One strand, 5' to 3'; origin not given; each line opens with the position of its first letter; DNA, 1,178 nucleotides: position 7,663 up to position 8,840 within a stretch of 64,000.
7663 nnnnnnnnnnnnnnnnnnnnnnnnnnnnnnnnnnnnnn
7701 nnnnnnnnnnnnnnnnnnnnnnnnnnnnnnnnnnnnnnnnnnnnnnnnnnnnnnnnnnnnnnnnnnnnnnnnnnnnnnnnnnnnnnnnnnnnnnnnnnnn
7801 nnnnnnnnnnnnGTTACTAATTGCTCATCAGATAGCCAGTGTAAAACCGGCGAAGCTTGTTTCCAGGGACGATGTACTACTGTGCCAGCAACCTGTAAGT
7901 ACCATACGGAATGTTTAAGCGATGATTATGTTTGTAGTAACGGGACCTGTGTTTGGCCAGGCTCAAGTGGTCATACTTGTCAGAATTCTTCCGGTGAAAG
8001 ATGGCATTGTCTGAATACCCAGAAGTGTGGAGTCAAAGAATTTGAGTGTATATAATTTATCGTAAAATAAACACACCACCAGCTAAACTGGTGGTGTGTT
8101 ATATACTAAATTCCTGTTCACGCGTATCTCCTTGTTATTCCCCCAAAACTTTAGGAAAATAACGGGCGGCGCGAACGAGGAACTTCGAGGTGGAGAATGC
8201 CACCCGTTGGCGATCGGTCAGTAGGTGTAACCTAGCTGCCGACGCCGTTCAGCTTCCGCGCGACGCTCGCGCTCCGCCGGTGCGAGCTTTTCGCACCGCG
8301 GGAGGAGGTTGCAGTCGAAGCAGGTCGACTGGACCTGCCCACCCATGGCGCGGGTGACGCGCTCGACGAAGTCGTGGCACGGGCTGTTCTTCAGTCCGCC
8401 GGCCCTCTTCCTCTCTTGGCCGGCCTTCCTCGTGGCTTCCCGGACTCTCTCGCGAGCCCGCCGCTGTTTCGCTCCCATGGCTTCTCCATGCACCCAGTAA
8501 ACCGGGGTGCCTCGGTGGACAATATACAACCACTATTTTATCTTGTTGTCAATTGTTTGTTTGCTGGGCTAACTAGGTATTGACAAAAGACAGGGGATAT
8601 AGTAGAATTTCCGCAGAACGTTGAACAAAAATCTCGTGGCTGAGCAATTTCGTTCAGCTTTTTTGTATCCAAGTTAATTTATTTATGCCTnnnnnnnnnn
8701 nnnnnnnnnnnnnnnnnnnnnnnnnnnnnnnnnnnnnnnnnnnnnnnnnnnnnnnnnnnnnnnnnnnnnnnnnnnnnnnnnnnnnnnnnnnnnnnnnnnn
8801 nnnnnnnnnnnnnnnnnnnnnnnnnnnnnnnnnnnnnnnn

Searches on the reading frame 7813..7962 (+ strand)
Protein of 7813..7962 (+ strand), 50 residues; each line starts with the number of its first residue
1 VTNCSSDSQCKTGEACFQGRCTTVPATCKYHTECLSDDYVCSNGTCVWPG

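Call 96: search_protein_families(library=pfam, proteins=[window:7813-7962:+], max_evalue=1)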
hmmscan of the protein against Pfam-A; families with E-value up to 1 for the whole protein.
seq(50 aa): 7 families
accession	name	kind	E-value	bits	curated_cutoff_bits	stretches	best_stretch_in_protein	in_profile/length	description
PF23416.1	DUF7107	-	7.1e-07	29.9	24.6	2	2-22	27-47/48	Domain of unknown function (DUF7107)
PF04706.18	Dickkopf_N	-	0.0009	20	25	1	3-48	1-47/51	Dickkopf N-terminal cysteine-rich region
PF01683.23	EB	-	0.00093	19.7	24.3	2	3-22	21-40/52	EB module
PF21164.2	Dumpy_DPY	-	0.044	14.2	27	1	4-22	4-22/24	Dumpy, DPY module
PF08116.16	Toxin_29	-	0.088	13.3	25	1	26-46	1-21/31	PhTx neurotoxin family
PF08088.17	Toxin_19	-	0.14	12.8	23.2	1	27-46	11-27/40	Conotoxin I-superfamily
PF00095.26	WAP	-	0.6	10.9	20.8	1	3-22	16-35/41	WAP-type (Whey Acidic Protein) 'four-disulfide core'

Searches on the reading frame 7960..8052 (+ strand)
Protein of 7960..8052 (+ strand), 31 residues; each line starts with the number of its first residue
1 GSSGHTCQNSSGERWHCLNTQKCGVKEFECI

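Call 96: search_protein_families(library=pfam, proteins=[window:7960-8052:+], max_evalue=1)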
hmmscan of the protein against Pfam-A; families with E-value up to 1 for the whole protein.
seq(31 aa): 0 families

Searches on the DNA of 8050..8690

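Call 22: search_rna_families(source=window, start=8050, end=8690, threshold=evalue, max_evalue=1)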
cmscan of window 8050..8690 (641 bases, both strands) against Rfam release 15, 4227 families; matches with E-value up to 1: 2.
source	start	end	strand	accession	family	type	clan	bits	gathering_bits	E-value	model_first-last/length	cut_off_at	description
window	8053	8150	-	RF02621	BSnc120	Gene; sRNA;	-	24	114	0.0049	1-88/88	no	Brucella sRNA 120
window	8244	8338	+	RF02868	ncS037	Gene; sRNA;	-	20.9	112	0.39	9-108/152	no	Burkholderia sRNA 37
